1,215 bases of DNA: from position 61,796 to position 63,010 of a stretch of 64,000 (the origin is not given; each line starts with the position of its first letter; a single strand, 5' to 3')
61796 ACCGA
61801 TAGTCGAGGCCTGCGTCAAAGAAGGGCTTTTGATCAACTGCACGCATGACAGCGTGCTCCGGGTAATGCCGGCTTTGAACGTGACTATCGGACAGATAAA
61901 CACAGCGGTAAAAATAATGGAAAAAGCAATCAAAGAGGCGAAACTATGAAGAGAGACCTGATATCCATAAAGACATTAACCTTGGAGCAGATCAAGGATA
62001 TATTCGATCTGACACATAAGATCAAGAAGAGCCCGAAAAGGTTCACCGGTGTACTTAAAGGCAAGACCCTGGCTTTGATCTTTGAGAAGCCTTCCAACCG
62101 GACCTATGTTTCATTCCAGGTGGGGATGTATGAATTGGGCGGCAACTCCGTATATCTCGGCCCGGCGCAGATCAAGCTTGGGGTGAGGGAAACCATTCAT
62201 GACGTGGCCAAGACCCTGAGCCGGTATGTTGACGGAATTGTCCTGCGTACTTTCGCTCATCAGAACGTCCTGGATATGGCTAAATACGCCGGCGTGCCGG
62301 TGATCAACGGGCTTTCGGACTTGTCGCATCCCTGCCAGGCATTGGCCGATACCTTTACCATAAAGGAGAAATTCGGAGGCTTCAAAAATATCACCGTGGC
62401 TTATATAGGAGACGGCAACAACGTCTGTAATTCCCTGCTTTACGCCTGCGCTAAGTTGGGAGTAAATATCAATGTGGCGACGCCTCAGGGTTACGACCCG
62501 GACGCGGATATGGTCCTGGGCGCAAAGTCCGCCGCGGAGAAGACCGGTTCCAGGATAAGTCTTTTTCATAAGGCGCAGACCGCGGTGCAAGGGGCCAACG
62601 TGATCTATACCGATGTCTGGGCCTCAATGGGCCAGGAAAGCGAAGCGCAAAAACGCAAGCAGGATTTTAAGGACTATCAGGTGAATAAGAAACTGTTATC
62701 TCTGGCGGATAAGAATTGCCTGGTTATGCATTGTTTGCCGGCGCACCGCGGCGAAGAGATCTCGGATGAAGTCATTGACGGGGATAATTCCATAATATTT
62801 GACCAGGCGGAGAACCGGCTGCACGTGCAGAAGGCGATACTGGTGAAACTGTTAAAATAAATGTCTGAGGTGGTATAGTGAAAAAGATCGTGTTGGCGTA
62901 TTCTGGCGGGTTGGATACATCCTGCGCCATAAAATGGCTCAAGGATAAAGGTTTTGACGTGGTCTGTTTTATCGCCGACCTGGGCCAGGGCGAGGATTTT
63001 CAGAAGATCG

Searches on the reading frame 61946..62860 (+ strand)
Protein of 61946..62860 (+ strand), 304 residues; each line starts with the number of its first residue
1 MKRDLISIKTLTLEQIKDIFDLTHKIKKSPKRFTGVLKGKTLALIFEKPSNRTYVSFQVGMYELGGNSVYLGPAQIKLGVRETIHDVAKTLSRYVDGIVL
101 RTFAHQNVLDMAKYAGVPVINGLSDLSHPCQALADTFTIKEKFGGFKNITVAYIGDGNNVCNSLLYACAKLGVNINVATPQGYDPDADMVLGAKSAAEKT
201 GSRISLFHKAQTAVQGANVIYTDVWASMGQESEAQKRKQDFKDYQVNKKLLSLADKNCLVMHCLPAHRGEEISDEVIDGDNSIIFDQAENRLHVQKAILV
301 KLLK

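Call 52: find_encoding_contigs(protein=window:61946-62860:+, flank=10000, max_places=2)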
Protein window:61946-62860:+ (304 aa): 3 contigs read that carry it; 2 places shown.
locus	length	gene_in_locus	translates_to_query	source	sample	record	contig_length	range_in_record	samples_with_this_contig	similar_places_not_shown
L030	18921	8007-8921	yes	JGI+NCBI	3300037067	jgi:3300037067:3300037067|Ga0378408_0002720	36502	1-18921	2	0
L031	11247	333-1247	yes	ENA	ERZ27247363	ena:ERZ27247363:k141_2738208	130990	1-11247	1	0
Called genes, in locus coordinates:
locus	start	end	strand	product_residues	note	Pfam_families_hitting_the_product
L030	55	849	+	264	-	PF12911:OppC_N (weak), PF00528:BPD_transp_1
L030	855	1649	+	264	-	PF00005:ABC_tran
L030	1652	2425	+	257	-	PF00005:ABC_tran, PF02463:SMC_N (weak), PF13304:AAA_21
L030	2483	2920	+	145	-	PF00572:Ribosomal_L13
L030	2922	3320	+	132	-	PF00380:Ribosomal_S9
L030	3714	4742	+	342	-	PF01118:Semialdhyde_dh, PF02774:Semialdhyde_dhC, PF22698:Semialdhyde_dhC_1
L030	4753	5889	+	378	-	PF01960:ArgJ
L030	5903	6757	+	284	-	PF00696:AA_kinase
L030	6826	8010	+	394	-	PF00202:Aminotran_3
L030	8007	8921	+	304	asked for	PF02729:OTCace_N, PF00185:OTCace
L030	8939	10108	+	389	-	PF00764:Arginosuc_synth, PF20979:Arginosuc_syn_C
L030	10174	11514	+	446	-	PF00206:Lyase_1, PF14698:ASL_C2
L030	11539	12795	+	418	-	PF00278:Orn_DAP_Arg_deC, PF02784:Orn_Arg_deC_N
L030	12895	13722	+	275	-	PF01678:DAP_epimerase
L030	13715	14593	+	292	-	PF00701:DHDPS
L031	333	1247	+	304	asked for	PF02729:OTCace_N, PF00185:OTCace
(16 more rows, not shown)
